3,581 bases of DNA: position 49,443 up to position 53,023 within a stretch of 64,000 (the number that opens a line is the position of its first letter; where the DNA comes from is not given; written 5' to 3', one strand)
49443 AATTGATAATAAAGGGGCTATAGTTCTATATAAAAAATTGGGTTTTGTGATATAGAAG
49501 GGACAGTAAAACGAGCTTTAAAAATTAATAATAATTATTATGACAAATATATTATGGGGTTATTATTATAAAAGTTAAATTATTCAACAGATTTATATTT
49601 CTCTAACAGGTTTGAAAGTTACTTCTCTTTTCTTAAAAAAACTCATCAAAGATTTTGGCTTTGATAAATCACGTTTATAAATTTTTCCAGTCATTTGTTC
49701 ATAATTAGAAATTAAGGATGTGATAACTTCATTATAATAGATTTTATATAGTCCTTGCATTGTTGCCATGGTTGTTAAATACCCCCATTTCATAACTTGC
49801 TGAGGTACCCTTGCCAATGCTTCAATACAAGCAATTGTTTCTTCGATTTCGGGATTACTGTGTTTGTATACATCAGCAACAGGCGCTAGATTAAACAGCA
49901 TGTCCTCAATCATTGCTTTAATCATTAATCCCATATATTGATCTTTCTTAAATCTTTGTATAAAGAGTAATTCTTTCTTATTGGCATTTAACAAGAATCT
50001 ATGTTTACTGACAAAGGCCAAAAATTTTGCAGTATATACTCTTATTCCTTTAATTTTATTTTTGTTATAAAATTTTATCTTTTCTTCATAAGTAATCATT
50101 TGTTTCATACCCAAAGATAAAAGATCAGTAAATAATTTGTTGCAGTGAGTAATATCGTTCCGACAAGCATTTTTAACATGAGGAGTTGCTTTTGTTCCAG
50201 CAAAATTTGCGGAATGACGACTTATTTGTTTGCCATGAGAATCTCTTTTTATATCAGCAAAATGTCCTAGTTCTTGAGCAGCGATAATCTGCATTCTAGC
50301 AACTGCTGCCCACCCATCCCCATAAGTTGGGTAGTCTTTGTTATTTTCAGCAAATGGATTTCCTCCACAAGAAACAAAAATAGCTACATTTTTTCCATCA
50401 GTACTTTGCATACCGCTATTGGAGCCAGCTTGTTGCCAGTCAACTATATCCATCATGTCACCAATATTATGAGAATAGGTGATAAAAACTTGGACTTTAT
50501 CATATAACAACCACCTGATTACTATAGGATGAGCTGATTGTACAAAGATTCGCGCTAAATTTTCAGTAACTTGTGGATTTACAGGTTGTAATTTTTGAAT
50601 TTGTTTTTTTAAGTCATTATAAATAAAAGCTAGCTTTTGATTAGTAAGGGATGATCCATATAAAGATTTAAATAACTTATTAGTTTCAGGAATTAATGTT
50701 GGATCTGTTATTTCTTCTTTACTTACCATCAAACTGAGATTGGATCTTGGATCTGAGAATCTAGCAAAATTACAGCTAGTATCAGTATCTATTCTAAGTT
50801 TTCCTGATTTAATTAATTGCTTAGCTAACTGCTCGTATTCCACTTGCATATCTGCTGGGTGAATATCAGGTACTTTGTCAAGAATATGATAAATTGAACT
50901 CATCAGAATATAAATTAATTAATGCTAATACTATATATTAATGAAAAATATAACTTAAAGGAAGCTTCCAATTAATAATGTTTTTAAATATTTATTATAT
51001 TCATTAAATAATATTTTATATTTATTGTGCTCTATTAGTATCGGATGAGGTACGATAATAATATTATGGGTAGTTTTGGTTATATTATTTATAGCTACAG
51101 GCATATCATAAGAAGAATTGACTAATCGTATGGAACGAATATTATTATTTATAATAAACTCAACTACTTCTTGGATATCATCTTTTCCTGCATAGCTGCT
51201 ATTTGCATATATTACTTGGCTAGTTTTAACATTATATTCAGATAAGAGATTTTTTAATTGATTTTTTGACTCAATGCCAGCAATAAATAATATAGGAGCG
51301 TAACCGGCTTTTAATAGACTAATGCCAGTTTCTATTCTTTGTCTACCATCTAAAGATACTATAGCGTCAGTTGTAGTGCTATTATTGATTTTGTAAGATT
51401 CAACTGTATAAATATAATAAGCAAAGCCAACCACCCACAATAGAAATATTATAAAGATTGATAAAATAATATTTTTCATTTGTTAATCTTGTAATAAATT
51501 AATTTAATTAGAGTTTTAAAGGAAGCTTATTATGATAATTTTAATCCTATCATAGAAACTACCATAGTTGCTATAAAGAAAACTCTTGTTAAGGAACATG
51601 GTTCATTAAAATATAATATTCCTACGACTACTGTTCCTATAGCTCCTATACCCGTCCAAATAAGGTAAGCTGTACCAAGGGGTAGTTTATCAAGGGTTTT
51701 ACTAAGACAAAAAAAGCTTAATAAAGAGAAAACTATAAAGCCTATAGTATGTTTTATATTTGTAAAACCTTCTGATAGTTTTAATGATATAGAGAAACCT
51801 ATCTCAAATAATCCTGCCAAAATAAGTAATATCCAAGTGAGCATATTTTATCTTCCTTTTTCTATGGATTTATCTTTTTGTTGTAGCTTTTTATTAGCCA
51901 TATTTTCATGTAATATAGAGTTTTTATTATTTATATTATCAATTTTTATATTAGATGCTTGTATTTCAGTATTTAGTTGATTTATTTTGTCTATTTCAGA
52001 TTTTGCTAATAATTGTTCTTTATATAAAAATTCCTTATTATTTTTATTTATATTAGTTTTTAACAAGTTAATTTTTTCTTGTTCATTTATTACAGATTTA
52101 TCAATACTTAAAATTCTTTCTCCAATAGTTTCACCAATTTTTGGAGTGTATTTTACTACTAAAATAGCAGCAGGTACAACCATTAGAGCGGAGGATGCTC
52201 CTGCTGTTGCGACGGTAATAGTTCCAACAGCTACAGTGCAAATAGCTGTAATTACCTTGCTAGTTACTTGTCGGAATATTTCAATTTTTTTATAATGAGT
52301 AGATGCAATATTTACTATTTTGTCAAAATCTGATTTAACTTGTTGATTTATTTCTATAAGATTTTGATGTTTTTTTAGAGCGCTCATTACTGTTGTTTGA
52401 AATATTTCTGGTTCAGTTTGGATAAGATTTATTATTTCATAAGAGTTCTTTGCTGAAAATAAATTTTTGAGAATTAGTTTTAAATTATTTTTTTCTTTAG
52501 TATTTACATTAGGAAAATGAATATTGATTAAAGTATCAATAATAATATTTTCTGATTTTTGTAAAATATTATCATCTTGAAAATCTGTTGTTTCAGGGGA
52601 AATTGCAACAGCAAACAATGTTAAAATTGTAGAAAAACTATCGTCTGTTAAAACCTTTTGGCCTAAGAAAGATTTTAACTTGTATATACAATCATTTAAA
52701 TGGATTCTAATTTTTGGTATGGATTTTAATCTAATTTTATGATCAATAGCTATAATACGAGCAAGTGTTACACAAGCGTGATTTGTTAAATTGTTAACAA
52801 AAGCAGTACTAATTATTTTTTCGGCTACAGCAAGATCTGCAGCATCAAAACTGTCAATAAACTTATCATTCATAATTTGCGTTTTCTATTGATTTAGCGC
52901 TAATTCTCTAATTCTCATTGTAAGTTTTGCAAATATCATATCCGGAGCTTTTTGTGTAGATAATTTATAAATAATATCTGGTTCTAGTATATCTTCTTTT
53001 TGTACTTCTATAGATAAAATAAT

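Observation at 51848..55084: Orphan three-gene membrane operon with PilM-N / PilO (or GspL / GspM)-like architecture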

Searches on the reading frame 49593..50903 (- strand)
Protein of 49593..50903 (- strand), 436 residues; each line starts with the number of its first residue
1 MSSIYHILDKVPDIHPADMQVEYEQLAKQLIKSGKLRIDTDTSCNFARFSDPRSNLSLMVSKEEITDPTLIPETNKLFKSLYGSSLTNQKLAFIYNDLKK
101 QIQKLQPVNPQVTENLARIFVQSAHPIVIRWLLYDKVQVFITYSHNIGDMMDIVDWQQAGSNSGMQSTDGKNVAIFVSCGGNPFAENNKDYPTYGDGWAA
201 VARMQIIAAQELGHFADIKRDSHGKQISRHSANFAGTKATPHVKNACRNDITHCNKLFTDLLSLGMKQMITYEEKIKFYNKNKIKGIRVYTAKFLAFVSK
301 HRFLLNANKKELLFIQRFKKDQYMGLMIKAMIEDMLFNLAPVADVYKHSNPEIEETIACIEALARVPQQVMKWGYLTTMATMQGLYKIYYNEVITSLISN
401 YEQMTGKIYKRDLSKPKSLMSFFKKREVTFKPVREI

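Call 3: search_protein_families(library=pfam, proteins=[window:49593-50903:-], max_evalue=1)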
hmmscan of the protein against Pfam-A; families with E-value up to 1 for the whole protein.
window:49593-50903:- (436 aa): 1 family
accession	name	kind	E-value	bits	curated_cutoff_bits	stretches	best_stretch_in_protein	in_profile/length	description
PF10871.13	DUF2748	-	5e-194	645.6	25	1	2-430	1-432/439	Protein of unknown function (DUF2748)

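Call 4: search_protein_families(library=ncbifam, proteins=[window:49593-50903:-], max_evalue=1)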
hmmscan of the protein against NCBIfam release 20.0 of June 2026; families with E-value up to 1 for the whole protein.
window:49593-50903:- (436 aa): 0 families

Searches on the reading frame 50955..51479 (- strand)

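Call 3: search_protein_families(library=pfam, proteins=[window:50955-51479:-], max_evalue=1)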
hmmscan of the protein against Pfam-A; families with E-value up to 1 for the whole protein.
window:50955-51479:- (174 aa): 2 families
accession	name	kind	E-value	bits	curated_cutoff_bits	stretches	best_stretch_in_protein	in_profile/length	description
PF03235.19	GmrSD_N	-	0.0059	17.2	33.2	1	21-162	41-182/199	GmrSD restriction endonuclease, N-terminal domain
PF22594.2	GTP-eEF1A_C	-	0.17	12.8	27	1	56-105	15-64/101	GTP-eEF1A C-terminal domain-like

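Call 4: search_protein_families(library=ncbifam, proteins=[window:50955-51479:-], max_evalue=1)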
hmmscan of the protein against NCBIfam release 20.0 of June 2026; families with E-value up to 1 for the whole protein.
window:50955-51479:- (174 aa): 1 family
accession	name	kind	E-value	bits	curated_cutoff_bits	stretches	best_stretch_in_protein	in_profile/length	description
TIGR03963.1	rSAM_QueE_Clost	equivalog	0.0047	16.6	260.1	1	65-119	150-203/219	putative 7-carboxy-7-deazaguanine synthase QueE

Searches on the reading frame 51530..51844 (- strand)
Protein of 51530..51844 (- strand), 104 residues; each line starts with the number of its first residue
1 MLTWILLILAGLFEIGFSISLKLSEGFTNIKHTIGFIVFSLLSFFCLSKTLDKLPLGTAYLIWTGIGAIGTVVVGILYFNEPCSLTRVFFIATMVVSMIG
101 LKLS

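Call 3: search_protein_families(library=pfam, proteins=[window:51530-51844:-], max_evalue=1)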
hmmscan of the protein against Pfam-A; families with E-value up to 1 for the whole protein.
window:51530-51844:- (104 aa): 1 family
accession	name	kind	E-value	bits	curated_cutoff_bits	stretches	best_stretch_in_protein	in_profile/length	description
PF00893.25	Multi_Drug_Res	-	2.5e-27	95.6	23.7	1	3-93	2-92/93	Small Multidrug Resistance protein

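Call 4: search_protein_families(library=ncbifam, proteins=[window:51530-51844:-], max_evalue=1)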
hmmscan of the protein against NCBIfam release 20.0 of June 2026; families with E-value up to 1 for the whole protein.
window:51530-51844:- (104 aa): 23 families
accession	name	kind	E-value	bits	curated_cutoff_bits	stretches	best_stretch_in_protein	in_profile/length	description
NF008512.1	PRK11431.1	equivalog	2.1e-24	85.8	126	1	3-104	2-103/104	quaternary ammonium compound efflux SMR transporter SugE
NF000280.1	SMR_efflux_smr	exception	1.1e-21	77.4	200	1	3-103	2-103/105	multidrug efflux SMR transporter Smr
NF033469.1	SMR_qac_bcrB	exception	1.8e-16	60.6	205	1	2-104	2-104/105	quaternary ammonium compound efflux SMR transporter BcrB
NF033470.1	SMR_qac_bcrC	exception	2.5e-16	60.2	225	1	5-96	5-95/114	quaternary ammonium compound efflux SMR transporter BcrC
NF051482.1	EbrB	exception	4.6e-15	56.2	160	1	4-100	4-100/105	SMR family multidrug efflux transporter EbrB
NF000384.1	QacCGHJ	equivalog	1.8e-13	50.6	160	1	4-101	3-100/107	QacCGHJ group quaternary ammonium compound efflux SMR transporter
NF000023.1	qac_SMR_C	exception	3.3e-13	49.7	200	1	3-102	2-101/107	quaternary ammonium compound efflux SMR transporter QacC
NF051481.1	EbrA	exception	3.8e-13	49.7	160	1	2-100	3-101/104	SMR family multidrug efflux transporter EbrA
NF000279.1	qac_SMR_H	exception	1.9e-12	47.5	205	1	4-99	3-98/107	quaternary ammonium compound efflux SMR transporter QacH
NF012170.0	qac_SMR_J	exception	8e-11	42.2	210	1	4-101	3-100/107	quaternary ammonium compound efflux SMR transporter QacJ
NF007934.1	PRK10650.1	equivalog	2.1e-10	41.1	103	1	5-103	10-108/109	multidrug/spermidine efflux SMR transporter subunit MdtI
NF033137.0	SMR_qac_int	equivalog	2.5e-10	40.9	188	1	3-82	2-81/109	Qac family quaternary ammonium compound efflux SMR transporter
NF007087.1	PRK09541.1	subfamily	4.7e-10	39.9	162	1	1-89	1-89/110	EmrE family multidrug efflux SMR transporter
NF007767.1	PRK10452.1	equivalog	1.4e-09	38.1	122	1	1-102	1-102/120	multidrug/spermidine efflux SMR transporter subunit MdtJ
NF000277.1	qac_SMR_G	exception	1.8e-09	37.9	200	1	14-101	13-100/107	quaternary ammonium compound efflux SMR transporter QacG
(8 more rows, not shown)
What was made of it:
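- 51530..51844 (-): 104-aa SMR/SugE-type efflux gene, 3 nt downstream. It is probably co-transcribed, but it is a neighbour only in the Tisiphia-type lineage. Pfam PF00893 and NCBIfam SugE (calls 3, 4).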

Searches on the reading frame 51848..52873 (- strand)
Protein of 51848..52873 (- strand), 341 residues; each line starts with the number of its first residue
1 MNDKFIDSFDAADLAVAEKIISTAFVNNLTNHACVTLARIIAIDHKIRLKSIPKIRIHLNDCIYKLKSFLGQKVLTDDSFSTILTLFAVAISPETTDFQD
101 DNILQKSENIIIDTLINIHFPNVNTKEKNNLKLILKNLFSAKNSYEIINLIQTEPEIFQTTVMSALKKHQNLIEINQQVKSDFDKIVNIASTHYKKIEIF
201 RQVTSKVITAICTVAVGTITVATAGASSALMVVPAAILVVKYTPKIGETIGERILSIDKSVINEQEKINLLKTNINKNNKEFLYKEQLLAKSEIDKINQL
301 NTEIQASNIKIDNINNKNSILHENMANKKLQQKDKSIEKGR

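Call 3: search_protein_families(library=pfam, proteins=[window:51848-52873:-], max_evalue=1)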
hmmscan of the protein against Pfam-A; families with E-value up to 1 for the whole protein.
window:51848-52873:- (341 aa): 1 family
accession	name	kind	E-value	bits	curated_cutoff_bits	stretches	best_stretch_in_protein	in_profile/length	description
PF17542.7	RP853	-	2e-60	205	25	1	17-310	15-309/317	Uncharacterized RP853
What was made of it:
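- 51848..52873 (-): 341-aa gene of the RP853 family (PF17542). It has a roughly 200-aa helical N-terminal domain, a TM hairpin (aa 207-239) and an Asn/Lys-rich coiled tail. It is a Rickettsiaceae-specific third gene. Pfam 205 bits (call 3).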

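Call 4: search_protein_families(library=ncbifam, proteins=[window:51848-52873:-], max_evalue=1)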
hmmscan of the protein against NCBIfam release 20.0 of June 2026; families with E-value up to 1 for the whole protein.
window:51848-52873:- (341 aa): 1 family
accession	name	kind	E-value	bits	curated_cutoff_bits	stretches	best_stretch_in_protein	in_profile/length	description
NF011925.1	PRK15396.1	subfamily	0.059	13.6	108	1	292-324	22-54/78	major outer membrane lipoprotein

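Call 16: find_homologous_proteins(query=window:51848-52873:-, max_evalue=0.001)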
Query window:51848-52873:- (341 aa): 24 proteins with E <= 0.001 among 4725 candidates.
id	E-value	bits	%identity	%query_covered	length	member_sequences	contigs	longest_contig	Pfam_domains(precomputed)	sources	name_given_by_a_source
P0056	1.3e-206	703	100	100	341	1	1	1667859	PF17542.8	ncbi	ncbi:MAG: RP853 family protein [Candidatus Rickettsia vulgarisii]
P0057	7.4e-171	586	83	100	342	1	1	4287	PF17542.8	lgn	-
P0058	2.3e-169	581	83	100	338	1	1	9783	PF17542.8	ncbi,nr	ncbi:MAG: RP853 family protein [Rickettsia endosymbiont of Bryobia graminum]|nr:RP853 family protein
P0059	6.1e-163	560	82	99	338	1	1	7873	PF17542.8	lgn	-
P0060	2.6e-149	515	85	88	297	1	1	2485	PF17542.8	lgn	-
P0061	9.1e-99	349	52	97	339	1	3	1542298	PF17542.8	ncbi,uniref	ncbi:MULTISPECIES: RP853 family protein [unclassified Candidatus Tisiphia]|uniref:RP853 family prote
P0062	3.1e-96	341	52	97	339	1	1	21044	PF17542.8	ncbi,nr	ncbi:MAG: RP853 family protein [Rickettsia endosymbiont of Labidopullus appendiculatus]|nr:RP853 fam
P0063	4.4e-96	340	52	97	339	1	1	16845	PF17542.8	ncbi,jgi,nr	ncbi:MAG: RP853 family protein [Rickettsia sp.]|jgi:hypothetical protein|nr:RP853 family protein [Ri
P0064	4.8e-96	340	52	97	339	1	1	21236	PF17542.8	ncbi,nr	ncbi:MAG: RP853 family protein [Rickettsia endosymbiont of Pseudomimeciton antennatum]|nr:RP853 fami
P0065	1.7e-95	338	51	97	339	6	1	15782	PF17542.8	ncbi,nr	ncbi:MAG: RP853 family protein [Rickettsia endosymbiont of Gnoriste bilineata]|nr:RP853 family prote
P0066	7.3e-94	333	50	97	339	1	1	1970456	PF17542.8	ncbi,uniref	ncbi:RP853 family protein [Candidatus Tisiphia endosymbiont of Hybos culiciformis]|uniref:RP853 fami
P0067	3.8e-92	327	58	80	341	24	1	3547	PF17542.8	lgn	-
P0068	9.2e-92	326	57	82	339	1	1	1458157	PF17542.8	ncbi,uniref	ncbi:RP853 family protein [Candidatus Tisiphia endosymbiont of Ptychoptera albimana]|uniref:RP853 fa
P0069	5.8e-91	323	57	82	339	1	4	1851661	PF17542.8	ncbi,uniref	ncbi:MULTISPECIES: RP853 family protein [unclassified Candidatus Tisiphia]|uniref:RP853 family prote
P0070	1.1e-90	322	57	82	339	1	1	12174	PF17542.8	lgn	-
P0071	1.4e-89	319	51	96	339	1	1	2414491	PF17542.8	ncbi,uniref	ncbi:RP853 family protein [Candidatus Tisiphia endosymbiont of Parasteatoda lunata]|uniref:RP853 fam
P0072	5.8e-86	307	49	95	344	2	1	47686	PF17542.8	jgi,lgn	jgi:hypothetical protein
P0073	1.1e-84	303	52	86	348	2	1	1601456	PF17542.8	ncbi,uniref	ncbi:RP853 family protein [Candidatus Tisiphia endosymbiont of Beris chalybata]|uniref:RP853 family 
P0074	4.1e-84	301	50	91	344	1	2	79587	PF17542.8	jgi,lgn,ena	-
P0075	3.2e-75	272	45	89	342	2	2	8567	PF17542.8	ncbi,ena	-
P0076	1.0e-60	224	45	77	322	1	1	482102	PF17542.8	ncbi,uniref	ncbi:RP853 family protein [Rickettsia endosymbiont of Halotydeus destructor]|uniref:RP853 family pro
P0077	1.5e-55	207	38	89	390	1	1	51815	PF17542.8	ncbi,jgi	jgi:hypothetical protein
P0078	3.1e-54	203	39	83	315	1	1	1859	PF17542.8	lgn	-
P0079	1.2e-39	155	50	50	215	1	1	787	PF17542.8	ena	-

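Call 48: search_solved_structures(query=A5, max_evalue=10, show_alignments=2)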
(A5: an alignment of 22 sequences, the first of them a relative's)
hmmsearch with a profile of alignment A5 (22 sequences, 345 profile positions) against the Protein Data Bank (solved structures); distinct sequences matched with E-value up to 10: 2.
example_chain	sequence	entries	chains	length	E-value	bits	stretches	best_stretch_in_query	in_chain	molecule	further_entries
6zyw_M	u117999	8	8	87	0.32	13.3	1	156-183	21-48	Dynein light chain | Dynein light chain LC8_3a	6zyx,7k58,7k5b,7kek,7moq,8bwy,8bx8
8zuk_A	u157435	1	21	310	3.3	10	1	251-329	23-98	TNF receptor-associated factor 3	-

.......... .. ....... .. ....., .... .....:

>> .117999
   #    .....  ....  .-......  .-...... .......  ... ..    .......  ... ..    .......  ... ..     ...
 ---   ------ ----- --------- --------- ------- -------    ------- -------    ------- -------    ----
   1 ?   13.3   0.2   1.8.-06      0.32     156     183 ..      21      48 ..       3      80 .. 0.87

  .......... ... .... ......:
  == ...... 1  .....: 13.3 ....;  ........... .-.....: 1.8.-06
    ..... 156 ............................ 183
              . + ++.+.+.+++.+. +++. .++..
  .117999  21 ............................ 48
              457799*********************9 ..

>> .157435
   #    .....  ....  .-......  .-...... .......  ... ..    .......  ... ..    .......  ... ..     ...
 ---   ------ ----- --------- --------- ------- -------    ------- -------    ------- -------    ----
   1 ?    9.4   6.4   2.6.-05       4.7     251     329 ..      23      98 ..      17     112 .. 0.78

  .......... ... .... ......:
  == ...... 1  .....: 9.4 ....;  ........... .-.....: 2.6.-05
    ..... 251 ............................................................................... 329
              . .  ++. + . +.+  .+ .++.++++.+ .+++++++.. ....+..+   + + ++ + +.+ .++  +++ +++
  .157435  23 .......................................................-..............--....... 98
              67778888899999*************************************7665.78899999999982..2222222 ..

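Call 97: search_protein_families(library=padloc, proteins=[window:51848-52873:-], max_evalue=0.01)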
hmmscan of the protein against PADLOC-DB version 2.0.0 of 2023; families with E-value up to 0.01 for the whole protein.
window:51848-52873:- (341 aa): 0 families

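Call 98: search_protein_families(library=phrogs, proteins=[window:51848-52873:-], max_evalue=0.01)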
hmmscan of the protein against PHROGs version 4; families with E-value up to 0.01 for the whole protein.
window:51848-52873:- (341 aa): 1 family
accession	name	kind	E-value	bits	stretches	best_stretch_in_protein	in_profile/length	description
phrog_2990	-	unknown function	0.0085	17.3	1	127-223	31-128/133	-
